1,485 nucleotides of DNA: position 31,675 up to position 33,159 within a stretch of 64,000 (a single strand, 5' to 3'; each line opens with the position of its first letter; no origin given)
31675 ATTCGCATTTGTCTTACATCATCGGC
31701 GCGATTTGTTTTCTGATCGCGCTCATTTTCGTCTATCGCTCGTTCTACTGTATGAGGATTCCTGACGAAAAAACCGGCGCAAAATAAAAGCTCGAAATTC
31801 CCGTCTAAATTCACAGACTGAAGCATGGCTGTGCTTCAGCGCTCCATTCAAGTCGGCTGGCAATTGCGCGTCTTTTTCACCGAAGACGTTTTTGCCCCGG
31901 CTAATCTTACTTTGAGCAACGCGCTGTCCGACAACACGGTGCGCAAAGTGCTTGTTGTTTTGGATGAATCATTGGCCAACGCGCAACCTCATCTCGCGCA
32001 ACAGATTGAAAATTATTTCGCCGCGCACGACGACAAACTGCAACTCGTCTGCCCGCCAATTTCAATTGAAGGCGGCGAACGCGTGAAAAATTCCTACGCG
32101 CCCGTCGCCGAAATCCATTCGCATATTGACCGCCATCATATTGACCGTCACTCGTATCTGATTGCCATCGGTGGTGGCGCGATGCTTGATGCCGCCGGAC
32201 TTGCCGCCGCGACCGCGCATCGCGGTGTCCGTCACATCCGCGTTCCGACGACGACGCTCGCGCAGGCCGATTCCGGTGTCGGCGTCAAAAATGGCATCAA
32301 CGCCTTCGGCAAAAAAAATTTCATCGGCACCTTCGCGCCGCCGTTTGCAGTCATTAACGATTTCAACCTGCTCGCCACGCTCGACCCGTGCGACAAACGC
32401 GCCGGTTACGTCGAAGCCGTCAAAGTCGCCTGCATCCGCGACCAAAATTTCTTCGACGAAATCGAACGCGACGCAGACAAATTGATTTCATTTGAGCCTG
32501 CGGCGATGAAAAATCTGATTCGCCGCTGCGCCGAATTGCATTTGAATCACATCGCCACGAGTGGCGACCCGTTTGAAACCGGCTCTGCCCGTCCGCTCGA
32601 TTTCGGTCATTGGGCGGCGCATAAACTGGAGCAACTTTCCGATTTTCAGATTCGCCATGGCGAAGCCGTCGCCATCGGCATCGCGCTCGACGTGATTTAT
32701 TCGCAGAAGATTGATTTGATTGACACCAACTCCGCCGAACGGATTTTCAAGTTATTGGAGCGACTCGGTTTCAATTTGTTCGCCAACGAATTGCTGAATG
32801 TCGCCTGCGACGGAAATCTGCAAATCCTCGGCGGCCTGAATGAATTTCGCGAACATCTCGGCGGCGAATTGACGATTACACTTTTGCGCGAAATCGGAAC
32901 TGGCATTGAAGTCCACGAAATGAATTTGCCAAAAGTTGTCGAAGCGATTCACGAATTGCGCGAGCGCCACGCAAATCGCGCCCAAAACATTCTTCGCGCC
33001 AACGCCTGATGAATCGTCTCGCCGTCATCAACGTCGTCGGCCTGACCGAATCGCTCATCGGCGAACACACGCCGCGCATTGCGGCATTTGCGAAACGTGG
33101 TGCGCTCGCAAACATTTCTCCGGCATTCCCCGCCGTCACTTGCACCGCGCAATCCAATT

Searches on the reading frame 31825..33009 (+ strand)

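Call 27: search_protein_families(library=pfam, proteins=[window:31825-33009:+], max_evalue=0.0001)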
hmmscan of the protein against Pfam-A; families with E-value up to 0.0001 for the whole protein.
window:31825-33009:+ (394 aa): 3 families
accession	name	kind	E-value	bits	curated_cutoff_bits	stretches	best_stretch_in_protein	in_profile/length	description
PF01761.26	DHQ_synthase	-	1e-33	115.9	24.2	1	79-188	2-110/115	3-dehydroquinate synthase N-terminal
PF24621.2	DHQS_C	-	4.4e-32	111.4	27.6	1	194-320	1-126/144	3-dehydroquinate synthase C-terminal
PF00465.25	Fe-ADH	-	3.2e-05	24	31.3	0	30-143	14-130/168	Iron-containing alcohol dehydrogenase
